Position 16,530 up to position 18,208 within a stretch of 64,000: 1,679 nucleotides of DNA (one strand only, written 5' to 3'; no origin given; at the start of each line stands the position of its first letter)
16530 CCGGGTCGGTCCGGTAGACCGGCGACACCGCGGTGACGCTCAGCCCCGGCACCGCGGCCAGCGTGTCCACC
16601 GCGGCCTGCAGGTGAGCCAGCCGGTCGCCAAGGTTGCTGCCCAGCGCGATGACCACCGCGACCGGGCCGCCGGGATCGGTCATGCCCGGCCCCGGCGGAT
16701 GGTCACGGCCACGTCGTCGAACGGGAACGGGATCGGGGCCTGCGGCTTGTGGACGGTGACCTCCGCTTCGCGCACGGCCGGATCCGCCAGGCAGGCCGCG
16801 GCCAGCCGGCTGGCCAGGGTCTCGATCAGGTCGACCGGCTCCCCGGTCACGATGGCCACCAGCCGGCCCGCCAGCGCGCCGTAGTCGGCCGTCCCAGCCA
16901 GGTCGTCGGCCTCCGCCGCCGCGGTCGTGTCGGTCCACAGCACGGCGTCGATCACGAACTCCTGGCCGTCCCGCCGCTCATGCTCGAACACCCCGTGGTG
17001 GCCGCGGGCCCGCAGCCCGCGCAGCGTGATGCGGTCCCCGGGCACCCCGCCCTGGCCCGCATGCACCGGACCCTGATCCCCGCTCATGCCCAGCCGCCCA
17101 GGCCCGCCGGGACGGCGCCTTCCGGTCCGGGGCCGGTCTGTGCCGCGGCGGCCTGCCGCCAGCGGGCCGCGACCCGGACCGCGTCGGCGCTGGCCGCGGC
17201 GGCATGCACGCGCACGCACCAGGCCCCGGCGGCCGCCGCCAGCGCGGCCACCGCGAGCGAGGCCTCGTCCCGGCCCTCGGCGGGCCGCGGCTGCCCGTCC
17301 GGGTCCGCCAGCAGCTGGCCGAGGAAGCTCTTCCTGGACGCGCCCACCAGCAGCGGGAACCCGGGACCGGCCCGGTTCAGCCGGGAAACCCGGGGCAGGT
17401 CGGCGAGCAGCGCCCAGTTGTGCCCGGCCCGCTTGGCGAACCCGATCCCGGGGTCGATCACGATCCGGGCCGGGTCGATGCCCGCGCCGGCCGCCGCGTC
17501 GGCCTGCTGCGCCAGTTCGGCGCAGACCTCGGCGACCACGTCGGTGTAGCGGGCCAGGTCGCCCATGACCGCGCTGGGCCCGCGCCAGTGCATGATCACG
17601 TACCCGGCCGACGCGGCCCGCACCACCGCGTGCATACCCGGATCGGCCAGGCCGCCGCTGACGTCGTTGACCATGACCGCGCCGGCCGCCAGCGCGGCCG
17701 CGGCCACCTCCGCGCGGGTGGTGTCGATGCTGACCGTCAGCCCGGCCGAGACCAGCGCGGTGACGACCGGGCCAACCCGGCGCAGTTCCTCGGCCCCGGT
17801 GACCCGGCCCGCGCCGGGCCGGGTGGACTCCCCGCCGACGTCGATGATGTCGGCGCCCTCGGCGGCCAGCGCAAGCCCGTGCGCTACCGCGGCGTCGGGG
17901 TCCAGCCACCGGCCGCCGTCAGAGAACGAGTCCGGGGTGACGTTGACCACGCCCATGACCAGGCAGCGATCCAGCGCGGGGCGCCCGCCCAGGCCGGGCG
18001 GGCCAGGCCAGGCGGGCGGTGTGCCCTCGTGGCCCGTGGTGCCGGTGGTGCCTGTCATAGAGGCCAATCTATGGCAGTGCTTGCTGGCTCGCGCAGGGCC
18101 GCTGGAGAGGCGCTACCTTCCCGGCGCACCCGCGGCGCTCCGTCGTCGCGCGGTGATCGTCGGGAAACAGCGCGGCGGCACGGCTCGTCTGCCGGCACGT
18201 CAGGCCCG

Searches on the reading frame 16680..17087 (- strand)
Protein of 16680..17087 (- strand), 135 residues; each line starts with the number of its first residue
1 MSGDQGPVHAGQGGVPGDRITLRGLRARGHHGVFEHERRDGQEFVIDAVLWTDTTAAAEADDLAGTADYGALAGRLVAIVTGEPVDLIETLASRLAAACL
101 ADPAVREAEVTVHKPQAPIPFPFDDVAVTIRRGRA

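Call 38: find_encoding_contigs(protein=window:16680-17087:-, flank=2500, max_places=10)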
Protein window:16680-17087:- (135 aa): 3 contigs read that carry it; 3 places shown.
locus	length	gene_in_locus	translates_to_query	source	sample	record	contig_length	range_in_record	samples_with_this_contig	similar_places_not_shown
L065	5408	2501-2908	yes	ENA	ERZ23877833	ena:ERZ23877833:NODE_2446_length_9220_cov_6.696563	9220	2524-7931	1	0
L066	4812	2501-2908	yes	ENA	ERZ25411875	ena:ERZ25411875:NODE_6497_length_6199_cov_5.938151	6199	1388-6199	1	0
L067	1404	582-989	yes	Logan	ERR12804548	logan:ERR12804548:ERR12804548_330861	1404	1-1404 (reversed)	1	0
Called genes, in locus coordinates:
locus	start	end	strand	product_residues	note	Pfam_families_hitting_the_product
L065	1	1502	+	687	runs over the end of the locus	PF16995:tRNA-synt_2_TM (weak), PF09924:LPG_synthase_C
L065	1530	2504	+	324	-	PF00809:Pterin_bind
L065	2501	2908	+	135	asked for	PF02152:FolB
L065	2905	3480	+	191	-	PF01288:HPPK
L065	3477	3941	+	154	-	PF11377:DUF3180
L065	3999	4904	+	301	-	PF10727:Rossmann-like, PF03807:F420_oxidored (weak), PF10728:DUF2520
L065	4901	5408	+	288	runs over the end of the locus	PF02569:Pantoate_ligase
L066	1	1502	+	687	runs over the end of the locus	PF16995:tRNA-synt_2_TM (weak), PF09924:LPG_synthase_C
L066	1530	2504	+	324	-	PF00809:Pterin_bind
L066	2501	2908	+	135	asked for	PF02152:FolB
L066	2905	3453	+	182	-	PF01288:HPPK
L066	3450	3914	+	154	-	PF11377:DUF3180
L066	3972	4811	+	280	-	?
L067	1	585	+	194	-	?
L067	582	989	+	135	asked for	PF02152:FolB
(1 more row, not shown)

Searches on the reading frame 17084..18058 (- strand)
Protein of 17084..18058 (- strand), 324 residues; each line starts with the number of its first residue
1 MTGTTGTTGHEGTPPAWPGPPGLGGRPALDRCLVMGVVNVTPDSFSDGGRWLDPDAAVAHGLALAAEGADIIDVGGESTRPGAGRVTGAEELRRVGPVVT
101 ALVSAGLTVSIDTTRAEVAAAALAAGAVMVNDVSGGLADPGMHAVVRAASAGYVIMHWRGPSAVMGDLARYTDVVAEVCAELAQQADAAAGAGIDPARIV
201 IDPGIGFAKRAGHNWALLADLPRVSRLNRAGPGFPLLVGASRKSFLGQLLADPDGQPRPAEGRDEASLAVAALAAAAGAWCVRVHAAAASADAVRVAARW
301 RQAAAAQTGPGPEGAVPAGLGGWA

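Call 36: find_encoding_contigs(protein=window:17084-18058:-, flank=1500, max_places=10)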
Protein window:17084-18058:- (324 aa): no gene with exactly this product is on record in the collection.
